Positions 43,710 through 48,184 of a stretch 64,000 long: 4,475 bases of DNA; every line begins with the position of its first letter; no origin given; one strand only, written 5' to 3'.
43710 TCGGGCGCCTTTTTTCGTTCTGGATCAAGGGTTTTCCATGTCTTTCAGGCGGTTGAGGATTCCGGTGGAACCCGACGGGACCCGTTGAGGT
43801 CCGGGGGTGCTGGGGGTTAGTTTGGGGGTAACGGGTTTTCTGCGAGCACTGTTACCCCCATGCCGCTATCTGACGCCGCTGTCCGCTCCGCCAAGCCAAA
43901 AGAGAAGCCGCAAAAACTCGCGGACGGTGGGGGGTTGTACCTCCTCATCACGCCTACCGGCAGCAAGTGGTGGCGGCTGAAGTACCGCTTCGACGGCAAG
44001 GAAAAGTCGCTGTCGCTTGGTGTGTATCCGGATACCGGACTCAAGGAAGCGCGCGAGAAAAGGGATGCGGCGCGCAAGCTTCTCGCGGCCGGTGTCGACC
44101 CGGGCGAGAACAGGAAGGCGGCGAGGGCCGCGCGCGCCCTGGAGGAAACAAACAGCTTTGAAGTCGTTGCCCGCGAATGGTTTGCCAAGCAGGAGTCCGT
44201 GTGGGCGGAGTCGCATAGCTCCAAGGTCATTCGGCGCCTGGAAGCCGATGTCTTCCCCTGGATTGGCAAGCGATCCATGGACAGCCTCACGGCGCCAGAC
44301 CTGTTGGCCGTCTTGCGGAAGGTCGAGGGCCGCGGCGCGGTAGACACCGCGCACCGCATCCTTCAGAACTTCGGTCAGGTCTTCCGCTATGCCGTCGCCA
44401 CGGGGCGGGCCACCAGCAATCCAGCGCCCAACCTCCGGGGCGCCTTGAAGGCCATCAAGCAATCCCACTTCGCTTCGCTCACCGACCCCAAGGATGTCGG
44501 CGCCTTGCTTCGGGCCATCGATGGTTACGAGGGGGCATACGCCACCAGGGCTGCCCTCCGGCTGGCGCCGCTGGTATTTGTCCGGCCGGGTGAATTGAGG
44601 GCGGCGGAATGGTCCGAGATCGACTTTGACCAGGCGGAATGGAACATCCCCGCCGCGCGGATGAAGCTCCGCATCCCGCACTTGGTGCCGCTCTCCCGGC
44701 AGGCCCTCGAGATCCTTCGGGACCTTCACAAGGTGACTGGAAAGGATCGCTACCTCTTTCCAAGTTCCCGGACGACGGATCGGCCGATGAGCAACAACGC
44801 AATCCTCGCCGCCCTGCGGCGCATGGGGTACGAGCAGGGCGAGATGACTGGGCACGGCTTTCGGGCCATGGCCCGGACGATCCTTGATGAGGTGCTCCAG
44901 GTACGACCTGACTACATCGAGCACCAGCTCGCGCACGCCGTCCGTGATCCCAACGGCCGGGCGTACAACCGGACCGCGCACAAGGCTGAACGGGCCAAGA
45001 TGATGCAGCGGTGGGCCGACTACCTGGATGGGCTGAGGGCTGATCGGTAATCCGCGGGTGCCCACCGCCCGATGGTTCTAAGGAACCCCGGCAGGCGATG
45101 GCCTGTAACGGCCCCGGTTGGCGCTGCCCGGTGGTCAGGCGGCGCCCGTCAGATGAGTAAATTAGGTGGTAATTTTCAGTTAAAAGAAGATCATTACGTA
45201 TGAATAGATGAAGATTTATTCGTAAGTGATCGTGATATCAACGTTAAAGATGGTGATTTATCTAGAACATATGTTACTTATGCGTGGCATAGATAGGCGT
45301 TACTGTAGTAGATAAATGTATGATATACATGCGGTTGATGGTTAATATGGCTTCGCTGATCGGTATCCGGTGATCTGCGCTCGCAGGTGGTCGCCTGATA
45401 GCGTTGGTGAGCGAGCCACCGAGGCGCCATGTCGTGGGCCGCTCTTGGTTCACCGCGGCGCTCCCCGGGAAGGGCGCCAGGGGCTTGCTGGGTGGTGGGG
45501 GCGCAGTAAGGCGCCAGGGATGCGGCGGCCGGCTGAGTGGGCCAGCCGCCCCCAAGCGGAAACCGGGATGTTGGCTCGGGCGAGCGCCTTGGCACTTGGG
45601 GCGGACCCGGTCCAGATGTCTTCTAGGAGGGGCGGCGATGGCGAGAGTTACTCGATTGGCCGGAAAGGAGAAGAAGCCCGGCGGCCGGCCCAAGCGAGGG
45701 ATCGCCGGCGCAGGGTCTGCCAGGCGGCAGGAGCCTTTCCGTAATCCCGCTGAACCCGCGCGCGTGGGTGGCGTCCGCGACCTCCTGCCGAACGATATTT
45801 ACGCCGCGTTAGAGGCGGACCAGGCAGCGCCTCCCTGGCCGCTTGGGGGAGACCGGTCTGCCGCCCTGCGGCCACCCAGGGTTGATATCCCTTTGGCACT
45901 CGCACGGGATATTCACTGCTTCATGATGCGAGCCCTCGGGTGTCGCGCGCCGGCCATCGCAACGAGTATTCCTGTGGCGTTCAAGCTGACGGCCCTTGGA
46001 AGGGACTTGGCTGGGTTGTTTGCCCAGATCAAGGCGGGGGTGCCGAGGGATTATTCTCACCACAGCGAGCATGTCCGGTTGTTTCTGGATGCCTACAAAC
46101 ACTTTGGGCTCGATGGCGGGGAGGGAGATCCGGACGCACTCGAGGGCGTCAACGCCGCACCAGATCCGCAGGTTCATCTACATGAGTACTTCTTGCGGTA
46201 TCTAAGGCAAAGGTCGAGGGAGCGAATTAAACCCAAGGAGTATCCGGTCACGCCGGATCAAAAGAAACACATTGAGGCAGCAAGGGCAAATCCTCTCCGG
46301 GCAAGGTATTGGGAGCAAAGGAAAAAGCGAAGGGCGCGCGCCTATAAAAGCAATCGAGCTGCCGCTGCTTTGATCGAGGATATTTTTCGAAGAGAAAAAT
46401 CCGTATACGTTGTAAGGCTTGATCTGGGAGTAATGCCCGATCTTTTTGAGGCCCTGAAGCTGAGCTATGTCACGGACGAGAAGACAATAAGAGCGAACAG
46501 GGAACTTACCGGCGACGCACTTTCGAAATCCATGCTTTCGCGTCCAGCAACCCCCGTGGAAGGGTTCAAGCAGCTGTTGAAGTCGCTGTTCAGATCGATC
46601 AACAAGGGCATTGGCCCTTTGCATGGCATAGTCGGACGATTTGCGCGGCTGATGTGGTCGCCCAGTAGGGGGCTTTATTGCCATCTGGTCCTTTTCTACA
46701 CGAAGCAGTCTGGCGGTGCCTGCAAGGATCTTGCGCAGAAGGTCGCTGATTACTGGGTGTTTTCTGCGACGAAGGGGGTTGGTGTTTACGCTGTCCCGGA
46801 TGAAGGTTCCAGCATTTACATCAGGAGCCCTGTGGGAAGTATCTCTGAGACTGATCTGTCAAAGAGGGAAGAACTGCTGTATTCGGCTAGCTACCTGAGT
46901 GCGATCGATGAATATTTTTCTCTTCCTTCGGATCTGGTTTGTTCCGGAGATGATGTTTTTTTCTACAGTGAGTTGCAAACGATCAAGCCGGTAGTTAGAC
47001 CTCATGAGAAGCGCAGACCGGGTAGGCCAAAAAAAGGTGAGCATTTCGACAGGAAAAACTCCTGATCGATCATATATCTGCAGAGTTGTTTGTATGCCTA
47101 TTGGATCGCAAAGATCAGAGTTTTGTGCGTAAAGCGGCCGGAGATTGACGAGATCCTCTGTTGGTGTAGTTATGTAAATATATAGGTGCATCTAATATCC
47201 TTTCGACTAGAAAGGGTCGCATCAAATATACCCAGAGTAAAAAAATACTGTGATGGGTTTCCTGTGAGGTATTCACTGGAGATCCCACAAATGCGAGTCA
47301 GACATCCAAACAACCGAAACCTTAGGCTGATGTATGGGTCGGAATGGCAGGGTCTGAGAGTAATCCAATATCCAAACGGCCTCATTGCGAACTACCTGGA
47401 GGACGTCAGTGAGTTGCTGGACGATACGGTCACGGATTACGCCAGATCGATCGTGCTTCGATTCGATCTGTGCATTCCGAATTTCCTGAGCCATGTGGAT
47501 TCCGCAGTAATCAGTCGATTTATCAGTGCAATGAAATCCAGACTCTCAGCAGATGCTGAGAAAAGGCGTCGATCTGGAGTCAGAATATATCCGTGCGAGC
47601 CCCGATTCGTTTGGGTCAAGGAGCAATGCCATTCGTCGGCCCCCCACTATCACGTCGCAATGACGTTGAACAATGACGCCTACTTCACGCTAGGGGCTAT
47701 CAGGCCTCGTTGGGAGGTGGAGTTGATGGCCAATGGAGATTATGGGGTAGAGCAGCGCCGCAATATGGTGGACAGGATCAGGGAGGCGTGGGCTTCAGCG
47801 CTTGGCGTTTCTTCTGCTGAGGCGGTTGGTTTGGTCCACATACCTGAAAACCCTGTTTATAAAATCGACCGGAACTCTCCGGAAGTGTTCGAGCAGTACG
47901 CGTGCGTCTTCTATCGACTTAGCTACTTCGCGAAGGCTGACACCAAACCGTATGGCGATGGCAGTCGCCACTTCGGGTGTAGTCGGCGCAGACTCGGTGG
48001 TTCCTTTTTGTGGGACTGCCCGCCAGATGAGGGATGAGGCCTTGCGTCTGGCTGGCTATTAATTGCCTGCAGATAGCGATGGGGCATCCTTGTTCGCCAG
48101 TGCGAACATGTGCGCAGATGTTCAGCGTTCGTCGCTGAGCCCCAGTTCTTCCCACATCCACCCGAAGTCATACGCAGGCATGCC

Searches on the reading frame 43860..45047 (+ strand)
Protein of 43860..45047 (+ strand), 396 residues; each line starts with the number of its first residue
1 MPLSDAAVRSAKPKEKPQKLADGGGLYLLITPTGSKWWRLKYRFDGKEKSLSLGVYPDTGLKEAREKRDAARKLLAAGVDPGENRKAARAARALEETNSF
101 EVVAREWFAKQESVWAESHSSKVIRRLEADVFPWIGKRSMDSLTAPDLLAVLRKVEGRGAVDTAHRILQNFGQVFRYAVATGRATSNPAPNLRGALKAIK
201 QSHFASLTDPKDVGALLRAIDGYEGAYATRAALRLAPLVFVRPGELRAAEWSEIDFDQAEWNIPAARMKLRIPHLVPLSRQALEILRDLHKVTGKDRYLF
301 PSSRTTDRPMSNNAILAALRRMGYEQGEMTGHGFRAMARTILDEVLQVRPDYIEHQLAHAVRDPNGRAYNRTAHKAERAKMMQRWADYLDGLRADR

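Call 61: search_protein_families(library=pfam, proteins=[window:43860-45047:+], max_evalue=0.0001)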
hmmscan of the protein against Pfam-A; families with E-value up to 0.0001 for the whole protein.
window:43860-45047:+ (396 aa): 3 families
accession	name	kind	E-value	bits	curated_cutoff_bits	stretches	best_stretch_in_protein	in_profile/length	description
PF22022.2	Phage_int_M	-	2.1e-37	127.7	27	1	100-195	1-96/96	Phage integrase central domain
PF13356.12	Arm-DNA-bind_3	-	1.5e-28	99.2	27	1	3-88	1-83/83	Arm DNA-binding domain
PF00589.27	Phage_integrase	-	2.1e-17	63.9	27.1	1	209-360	4-157/172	Phage integrase family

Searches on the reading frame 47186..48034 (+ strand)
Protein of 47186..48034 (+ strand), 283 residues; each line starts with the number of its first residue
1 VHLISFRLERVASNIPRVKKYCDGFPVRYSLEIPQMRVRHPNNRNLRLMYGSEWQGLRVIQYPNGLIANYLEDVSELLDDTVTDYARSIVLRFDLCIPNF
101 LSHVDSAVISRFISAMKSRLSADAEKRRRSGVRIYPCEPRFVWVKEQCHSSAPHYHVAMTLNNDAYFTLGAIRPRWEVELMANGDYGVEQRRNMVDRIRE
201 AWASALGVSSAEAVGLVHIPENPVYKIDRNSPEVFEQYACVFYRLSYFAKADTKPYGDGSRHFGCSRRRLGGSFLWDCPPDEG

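Call 61: search_protein_families(library=pfam, proteins=[window:47186-48034:+], max_evalue=0.0001)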
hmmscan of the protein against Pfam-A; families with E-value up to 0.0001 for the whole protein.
window:47186-48034:+ (283 aa): 1 family
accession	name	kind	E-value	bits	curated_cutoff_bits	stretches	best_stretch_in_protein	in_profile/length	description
PF11726.14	YagK_YfjJ_C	-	2.1e-47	161.6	25.8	2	83-180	2-98/170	YagK/YfjJ C-terminal domain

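Call 63: search_protein_families(library=padloc, proteins=[window:47186-48034:+], max_evalue=0.00001)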
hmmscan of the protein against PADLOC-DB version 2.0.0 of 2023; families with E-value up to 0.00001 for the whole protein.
window:47186-48034:+ (283 aa): 0 families
